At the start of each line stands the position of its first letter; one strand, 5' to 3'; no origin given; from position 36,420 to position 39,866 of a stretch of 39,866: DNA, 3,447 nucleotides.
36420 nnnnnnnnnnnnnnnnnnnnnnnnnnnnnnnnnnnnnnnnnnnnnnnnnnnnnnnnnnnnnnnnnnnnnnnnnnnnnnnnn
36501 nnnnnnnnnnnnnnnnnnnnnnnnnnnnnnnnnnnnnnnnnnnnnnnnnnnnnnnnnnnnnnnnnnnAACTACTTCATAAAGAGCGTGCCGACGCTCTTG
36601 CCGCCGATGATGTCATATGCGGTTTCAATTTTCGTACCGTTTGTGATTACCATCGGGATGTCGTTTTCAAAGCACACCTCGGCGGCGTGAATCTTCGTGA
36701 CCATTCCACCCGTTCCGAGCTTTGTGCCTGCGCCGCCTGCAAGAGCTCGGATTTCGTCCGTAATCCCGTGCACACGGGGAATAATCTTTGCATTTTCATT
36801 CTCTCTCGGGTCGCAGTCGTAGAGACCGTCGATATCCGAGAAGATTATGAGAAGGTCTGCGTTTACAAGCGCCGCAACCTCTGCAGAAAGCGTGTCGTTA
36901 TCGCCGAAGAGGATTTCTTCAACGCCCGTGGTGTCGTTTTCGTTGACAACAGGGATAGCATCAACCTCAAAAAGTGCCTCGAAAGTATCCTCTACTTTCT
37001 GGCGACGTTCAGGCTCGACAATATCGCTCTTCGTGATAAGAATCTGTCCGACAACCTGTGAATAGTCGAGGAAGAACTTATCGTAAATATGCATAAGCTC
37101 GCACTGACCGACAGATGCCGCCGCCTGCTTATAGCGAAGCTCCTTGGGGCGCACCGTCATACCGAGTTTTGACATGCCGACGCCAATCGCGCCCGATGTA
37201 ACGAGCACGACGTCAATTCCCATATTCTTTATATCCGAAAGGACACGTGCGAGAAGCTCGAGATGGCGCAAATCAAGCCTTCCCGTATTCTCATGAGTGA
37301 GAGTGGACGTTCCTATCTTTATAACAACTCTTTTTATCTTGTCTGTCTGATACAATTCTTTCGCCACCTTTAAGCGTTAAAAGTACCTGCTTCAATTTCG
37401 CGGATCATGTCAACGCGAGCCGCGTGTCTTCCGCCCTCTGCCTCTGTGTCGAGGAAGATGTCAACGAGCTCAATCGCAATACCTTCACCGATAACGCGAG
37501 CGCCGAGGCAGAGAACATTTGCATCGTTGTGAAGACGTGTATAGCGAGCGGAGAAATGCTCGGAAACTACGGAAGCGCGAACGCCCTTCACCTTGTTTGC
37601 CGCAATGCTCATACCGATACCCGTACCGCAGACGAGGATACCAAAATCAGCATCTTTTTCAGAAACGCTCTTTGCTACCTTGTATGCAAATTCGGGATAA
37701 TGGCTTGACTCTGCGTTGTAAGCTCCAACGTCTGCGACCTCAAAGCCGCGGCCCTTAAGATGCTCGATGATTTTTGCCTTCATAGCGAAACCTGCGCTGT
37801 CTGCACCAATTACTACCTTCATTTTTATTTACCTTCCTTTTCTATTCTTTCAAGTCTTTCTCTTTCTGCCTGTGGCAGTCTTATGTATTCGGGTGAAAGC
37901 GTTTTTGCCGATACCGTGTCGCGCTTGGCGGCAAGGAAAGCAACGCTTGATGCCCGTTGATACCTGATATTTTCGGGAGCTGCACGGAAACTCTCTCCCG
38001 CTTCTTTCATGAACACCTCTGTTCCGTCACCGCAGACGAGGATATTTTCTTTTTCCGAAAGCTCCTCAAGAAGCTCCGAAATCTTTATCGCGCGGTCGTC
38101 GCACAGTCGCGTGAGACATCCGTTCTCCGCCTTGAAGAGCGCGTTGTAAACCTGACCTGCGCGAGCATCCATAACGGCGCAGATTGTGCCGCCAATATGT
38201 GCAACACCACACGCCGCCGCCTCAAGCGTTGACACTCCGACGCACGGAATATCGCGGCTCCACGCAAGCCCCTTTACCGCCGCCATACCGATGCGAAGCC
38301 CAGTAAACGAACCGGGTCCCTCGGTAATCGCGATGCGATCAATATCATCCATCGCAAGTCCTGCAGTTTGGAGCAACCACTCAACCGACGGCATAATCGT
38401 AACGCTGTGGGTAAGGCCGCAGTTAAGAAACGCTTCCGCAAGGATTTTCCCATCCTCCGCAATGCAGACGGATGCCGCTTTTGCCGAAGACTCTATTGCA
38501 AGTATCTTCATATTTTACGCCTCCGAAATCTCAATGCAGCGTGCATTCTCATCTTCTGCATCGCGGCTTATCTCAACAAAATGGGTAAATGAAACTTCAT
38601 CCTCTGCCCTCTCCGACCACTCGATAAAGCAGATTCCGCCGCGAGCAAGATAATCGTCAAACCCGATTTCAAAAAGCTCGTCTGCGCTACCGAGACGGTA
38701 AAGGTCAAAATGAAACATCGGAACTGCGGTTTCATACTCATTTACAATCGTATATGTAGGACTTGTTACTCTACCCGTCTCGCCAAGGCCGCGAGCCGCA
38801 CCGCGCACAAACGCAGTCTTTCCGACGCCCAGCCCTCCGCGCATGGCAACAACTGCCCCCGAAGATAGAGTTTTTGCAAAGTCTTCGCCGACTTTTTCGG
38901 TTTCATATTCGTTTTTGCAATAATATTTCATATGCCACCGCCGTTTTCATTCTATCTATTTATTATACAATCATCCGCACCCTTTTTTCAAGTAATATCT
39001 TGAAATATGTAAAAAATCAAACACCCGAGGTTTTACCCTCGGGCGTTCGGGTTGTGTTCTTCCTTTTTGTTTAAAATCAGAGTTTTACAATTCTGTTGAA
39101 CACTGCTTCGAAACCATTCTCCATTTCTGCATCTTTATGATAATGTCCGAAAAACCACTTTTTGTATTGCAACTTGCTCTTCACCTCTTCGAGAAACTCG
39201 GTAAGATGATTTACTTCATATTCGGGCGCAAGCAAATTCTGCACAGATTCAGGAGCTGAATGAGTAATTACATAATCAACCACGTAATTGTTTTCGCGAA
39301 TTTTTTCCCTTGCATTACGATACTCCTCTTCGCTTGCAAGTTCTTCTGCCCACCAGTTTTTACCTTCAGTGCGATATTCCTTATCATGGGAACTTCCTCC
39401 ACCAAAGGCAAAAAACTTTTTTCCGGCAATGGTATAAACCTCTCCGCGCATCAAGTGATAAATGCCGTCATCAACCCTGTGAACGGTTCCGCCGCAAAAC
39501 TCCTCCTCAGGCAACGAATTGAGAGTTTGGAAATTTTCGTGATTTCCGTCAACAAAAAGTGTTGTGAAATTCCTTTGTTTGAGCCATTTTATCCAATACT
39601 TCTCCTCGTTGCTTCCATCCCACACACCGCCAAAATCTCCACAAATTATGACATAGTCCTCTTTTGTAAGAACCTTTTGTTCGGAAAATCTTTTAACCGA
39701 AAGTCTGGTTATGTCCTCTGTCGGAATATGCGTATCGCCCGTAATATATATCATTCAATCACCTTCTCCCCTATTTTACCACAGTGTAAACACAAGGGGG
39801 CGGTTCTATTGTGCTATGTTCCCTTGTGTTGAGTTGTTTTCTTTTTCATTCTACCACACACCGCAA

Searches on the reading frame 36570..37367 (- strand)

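Call 66: search_protein_families(library=pfam, proteins=[window:36570-37367:-], max_evalue=0.00001)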
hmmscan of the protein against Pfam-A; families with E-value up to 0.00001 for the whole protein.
window:36570-37367:- (265 aa): 1 family
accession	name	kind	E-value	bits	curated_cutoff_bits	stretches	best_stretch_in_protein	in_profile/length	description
PF00696.33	AA_kinase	-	1.3e-45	156.5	24.9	1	12-243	1-234/234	Amino acid kinase family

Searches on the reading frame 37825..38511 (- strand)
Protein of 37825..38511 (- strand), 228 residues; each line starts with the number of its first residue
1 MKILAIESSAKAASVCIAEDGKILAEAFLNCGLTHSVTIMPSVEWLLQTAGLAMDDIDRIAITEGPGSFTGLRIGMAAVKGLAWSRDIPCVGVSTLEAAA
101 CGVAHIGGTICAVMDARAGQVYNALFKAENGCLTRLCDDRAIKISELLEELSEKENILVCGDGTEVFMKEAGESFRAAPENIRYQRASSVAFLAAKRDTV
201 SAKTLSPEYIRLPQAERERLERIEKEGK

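Call 66: search_protein_families(library=pfam, proteins=[window:37825-38511:-], max_evalue=0.00001)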
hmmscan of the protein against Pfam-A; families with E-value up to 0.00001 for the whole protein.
window:37825-38511:- (228 aa): 1 family
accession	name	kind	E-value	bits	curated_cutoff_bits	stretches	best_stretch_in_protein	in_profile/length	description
PF00814.31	TsaD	-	2.9e-31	109.6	24.8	1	34-170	28-190/264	tRNA N6-adenosine threonylcarbamoyltransferase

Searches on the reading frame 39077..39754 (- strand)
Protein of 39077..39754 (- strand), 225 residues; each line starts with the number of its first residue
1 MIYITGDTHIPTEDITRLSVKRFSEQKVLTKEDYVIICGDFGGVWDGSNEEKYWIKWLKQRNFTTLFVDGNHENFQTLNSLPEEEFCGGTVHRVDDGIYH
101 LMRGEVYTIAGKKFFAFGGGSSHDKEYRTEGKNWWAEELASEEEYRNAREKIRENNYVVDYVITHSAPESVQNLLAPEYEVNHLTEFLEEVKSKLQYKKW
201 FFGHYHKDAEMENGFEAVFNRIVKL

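Call 66: search_protein_families(library=pfam, proteins=[window:39077-39754:-], max_evalue=0.00001)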
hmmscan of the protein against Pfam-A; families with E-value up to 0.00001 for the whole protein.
window:39077-39754:- (225 aa): 1 family
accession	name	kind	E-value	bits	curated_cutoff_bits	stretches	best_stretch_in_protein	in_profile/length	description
PF00149.33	Metallophos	-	4.4e-12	47.3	21.5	1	2-207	3-190/191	Calcineurin-like phosphoesterase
